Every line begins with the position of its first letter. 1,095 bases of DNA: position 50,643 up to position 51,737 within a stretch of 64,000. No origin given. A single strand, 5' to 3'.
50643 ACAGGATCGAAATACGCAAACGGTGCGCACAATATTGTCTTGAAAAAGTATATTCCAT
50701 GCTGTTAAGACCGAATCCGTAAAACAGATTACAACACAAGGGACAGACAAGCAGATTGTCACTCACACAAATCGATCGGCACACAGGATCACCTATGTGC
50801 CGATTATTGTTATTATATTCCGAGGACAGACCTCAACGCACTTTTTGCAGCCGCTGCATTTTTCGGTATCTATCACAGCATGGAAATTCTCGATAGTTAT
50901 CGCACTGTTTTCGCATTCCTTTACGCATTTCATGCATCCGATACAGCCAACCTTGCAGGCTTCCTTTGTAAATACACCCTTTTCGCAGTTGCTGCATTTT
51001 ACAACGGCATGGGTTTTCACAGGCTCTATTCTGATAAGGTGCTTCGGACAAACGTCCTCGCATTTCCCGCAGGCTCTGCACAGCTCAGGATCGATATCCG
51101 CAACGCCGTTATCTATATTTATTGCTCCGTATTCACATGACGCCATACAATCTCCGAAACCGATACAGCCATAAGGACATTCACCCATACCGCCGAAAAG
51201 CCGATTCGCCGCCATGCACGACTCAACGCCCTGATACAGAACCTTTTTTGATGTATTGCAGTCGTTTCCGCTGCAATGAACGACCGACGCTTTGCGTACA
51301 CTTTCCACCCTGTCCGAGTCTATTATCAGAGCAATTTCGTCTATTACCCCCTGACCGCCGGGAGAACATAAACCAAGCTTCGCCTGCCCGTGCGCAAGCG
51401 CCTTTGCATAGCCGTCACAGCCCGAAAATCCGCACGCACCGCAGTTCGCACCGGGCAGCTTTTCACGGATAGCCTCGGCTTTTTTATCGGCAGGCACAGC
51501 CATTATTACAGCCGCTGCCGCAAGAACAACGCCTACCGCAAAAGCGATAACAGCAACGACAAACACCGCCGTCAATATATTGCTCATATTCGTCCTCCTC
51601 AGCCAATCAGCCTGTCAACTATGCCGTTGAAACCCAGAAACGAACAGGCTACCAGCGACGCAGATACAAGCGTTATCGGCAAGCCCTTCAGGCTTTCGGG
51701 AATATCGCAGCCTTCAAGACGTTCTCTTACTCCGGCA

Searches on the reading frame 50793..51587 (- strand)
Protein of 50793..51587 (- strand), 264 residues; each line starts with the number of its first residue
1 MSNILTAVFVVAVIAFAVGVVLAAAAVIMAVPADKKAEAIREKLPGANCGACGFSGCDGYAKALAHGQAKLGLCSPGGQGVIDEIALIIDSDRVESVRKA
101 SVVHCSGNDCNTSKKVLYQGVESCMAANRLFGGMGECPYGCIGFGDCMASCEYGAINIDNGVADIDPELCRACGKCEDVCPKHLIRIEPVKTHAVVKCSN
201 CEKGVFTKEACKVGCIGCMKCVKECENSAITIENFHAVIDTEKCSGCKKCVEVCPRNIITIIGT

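Call 52: search_protein_families(library=pfam, proteins=[window:50793-51587:-], max_evalue=0.00001)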
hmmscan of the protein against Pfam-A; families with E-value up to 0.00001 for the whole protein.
window:50793-51587:- (264 aa): 9 families
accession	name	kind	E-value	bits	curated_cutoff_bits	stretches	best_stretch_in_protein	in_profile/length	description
PF00037.32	Fer4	-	1.7e-14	53.4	21.1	2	238-260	2-24/24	4Fe-4S binding domain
PF12838.12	Fer4_7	-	2.3e-14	54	27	2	215-258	2-52/52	4Fe-4S dicluster domain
PF13187.11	Fer4_9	-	3.9e-13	49.7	27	2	215-258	2-51/52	4Fe-4S dicluster domain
PF14697.11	Fer4_21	-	5.7e-13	49.2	35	2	215-260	8-58/59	4Fe-4S dicluster domain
PF04060.18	FeS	-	1.6e-12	47.3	23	1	44-76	1-33/33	Putative Fe-S cluster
PF12837.12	Fer4_6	-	1.7e-10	40.7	25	0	237-259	2-24/24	4Fe-4S binding domain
PF13237.11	Fer4_10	-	4e-09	36.7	25.5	1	214-255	8-53/53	4Fe-4S dicluster domain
PF12797.12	Fer4_2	-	2.5e-07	30.6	24.5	0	236-255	2-21/22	4Fe-4S binding domain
PF25160.1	LdpA_Fe-S-bd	-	7.4e-06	26.1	27.6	0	221-261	9-45/49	LdpA Fe-S cluster-binding domain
